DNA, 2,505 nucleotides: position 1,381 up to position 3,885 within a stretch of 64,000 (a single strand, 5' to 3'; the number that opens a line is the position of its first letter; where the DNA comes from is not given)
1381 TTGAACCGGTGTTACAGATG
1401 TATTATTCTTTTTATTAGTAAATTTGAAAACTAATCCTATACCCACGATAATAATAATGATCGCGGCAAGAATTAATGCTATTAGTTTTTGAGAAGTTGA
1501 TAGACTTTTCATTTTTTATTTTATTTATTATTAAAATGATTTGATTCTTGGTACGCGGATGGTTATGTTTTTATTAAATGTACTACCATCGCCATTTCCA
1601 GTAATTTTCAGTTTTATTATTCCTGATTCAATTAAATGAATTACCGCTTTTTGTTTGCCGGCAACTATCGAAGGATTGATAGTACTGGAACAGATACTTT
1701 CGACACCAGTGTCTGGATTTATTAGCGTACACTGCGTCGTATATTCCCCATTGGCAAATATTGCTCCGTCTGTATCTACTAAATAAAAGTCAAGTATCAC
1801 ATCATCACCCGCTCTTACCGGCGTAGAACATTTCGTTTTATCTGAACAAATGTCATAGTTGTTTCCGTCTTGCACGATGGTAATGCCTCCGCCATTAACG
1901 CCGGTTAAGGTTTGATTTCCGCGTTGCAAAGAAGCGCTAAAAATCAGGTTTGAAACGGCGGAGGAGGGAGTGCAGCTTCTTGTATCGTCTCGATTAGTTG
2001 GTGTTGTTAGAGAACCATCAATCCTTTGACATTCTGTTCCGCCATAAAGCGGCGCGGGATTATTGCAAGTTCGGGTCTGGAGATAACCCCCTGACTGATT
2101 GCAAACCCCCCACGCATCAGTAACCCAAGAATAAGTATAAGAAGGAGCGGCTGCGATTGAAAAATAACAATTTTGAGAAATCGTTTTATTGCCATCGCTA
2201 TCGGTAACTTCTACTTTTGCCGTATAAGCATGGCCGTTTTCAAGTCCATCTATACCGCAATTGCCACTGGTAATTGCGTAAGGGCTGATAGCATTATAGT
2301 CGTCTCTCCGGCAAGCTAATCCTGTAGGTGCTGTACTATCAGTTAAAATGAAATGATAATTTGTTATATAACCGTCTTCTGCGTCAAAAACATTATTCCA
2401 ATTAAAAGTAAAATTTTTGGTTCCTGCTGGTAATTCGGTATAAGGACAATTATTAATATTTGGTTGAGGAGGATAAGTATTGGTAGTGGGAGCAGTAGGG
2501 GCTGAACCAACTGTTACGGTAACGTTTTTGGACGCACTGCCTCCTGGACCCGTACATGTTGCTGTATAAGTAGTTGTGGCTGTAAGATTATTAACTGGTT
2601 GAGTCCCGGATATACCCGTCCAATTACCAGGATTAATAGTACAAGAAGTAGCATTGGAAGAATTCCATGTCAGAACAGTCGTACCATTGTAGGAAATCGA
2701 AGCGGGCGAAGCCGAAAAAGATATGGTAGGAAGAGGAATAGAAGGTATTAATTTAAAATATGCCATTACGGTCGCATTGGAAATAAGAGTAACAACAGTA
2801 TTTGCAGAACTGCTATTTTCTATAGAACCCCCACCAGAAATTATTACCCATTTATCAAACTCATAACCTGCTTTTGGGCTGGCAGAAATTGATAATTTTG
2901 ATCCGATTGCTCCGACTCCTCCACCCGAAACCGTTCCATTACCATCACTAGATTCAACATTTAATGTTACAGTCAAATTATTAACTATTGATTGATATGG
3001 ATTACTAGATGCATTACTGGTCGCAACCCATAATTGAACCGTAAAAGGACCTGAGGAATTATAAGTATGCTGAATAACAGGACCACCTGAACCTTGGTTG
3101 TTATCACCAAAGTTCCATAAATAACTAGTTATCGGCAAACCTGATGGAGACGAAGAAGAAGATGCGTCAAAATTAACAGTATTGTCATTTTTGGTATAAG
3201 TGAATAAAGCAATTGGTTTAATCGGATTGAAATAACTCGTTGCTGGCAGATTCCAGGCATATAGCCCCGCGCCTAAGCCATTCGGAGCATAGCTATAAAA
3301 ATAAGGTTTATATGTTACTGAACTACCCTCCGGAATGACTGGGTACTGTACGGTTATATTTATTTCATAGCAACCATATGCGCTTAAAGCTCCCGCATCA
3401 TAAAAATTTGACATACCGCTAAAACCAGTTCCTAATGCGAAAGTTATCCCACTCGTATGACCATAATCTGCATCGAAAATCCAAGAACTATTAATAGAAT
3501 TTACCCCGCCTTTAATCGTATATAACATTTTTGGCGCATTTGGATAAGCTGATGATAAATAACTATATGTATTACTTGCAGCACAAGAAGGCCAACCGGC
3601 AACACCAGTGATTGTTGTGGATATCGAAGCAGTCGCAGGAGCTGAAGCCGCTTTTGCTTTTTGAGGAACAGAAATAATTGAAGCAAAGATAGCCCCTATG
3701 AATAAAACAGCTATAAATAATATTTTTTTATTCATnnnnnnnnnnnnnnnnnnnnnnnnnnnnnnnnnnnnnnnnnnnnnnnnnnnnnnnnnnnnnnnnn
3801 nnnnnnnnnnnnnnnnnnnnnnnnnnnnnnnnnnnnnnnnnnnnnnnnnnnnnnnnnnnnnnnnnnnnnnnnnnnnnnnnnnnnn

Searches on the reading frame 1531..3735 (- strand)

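Call 56: search_protein_families(library=pfam, proteins=[window:1531-3735:-], max_evalue=0.0001)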
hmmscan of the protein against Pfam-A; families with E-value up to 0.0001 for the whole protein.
window:1531-3735:- (734 aa): 3 families
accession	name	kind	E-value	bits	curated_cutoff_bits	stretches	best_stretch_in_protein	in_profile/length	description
PF18911.6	PKD_4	-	2e-14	53.8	27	1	181-245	14-76/85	PKD domain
PF18998.6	Flg_new_2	-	1.6e-10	41.3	23.6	1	263-330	7-72/73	Divergent InlB B-repeat domain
PF00801.26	PKD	-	2e-07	31.3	23.5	1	183-244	13-72/80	PKD domain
